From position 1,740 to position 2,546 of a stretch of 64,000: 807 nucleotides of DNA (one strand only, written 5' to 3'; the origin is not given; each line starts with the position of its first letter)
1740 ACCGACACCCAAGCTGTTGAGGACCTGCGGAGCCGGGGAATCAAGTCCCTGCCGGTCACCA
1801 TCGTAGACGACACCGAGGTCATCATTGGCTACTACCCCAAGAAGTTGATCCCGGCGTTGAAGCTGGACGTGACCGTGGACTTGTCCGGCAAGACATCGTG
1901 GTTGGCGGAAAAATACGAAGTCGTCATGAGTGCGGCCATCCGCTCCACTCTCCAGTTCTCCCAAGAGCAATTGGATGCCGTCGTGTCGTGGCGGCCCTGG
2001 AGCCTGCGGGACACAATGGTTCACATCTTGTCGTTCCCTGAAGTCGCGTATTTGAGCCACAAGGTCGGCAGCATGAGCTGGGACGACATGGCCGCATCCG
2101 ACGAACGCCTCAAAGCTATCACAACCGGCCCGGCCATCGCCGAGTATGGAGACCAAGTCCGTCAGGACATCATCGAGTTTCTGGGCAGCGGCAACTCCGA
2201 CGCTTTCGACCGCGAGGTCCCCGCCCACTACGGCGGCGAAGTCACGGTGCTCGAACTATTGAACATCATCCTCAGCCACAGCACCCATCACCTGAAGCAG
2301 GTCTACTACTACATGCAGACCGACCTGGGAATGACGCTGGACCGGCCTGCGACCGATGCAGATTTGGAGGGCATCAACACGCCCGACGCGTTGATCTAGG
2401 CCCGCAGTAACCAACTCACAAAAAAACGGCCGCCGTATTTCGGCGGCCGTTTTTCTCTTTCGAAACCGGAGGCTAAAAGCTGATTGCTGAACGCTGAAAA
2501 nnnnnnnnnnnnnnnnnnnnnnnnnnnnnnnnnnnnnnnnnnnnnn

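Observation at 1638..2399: In-frame UGA replaces the first Cys of a glutaredoxin CxxC motif: candidate Sec-containing Grx-DinB fusion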

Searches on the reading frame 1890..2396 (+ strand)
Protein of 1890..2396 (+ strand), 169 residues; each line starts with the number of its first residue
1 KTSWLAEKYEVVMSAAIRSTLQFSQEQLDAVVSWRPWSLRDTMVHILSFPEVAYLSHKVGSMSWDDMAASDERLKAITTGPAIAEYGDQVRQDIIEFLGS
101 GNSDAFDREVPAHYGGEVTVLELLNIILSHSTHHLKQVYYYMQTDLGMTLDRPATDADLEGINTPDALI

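Call 79: search_solved_structures(query=window:1890-2396:+, max_evalue=10, show_alignments=4)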
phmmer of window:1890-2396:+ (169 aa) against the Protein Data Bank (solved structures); distinct sequences matched with E-value up to 10: 5.
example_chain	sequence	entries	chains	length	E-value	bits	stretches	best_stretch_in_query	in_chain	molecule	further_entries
3gor_A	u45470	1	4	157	0.023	17.8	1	86-143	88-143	Putative metal-dependent hydrolase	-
6pnj_I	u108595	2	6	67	0.45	13.6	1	25-75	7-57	photosystem I subunit VIII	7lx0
4hb5_A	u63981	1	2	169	0.57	13.3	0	84-131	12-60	Engineered Protein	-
8q5h_4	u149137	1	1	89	0.84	12.8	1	40-85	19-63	Kinetochore protein Spc24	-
3dka_A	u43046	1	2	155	1.3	12.2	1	101-147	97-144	DinB-like Protein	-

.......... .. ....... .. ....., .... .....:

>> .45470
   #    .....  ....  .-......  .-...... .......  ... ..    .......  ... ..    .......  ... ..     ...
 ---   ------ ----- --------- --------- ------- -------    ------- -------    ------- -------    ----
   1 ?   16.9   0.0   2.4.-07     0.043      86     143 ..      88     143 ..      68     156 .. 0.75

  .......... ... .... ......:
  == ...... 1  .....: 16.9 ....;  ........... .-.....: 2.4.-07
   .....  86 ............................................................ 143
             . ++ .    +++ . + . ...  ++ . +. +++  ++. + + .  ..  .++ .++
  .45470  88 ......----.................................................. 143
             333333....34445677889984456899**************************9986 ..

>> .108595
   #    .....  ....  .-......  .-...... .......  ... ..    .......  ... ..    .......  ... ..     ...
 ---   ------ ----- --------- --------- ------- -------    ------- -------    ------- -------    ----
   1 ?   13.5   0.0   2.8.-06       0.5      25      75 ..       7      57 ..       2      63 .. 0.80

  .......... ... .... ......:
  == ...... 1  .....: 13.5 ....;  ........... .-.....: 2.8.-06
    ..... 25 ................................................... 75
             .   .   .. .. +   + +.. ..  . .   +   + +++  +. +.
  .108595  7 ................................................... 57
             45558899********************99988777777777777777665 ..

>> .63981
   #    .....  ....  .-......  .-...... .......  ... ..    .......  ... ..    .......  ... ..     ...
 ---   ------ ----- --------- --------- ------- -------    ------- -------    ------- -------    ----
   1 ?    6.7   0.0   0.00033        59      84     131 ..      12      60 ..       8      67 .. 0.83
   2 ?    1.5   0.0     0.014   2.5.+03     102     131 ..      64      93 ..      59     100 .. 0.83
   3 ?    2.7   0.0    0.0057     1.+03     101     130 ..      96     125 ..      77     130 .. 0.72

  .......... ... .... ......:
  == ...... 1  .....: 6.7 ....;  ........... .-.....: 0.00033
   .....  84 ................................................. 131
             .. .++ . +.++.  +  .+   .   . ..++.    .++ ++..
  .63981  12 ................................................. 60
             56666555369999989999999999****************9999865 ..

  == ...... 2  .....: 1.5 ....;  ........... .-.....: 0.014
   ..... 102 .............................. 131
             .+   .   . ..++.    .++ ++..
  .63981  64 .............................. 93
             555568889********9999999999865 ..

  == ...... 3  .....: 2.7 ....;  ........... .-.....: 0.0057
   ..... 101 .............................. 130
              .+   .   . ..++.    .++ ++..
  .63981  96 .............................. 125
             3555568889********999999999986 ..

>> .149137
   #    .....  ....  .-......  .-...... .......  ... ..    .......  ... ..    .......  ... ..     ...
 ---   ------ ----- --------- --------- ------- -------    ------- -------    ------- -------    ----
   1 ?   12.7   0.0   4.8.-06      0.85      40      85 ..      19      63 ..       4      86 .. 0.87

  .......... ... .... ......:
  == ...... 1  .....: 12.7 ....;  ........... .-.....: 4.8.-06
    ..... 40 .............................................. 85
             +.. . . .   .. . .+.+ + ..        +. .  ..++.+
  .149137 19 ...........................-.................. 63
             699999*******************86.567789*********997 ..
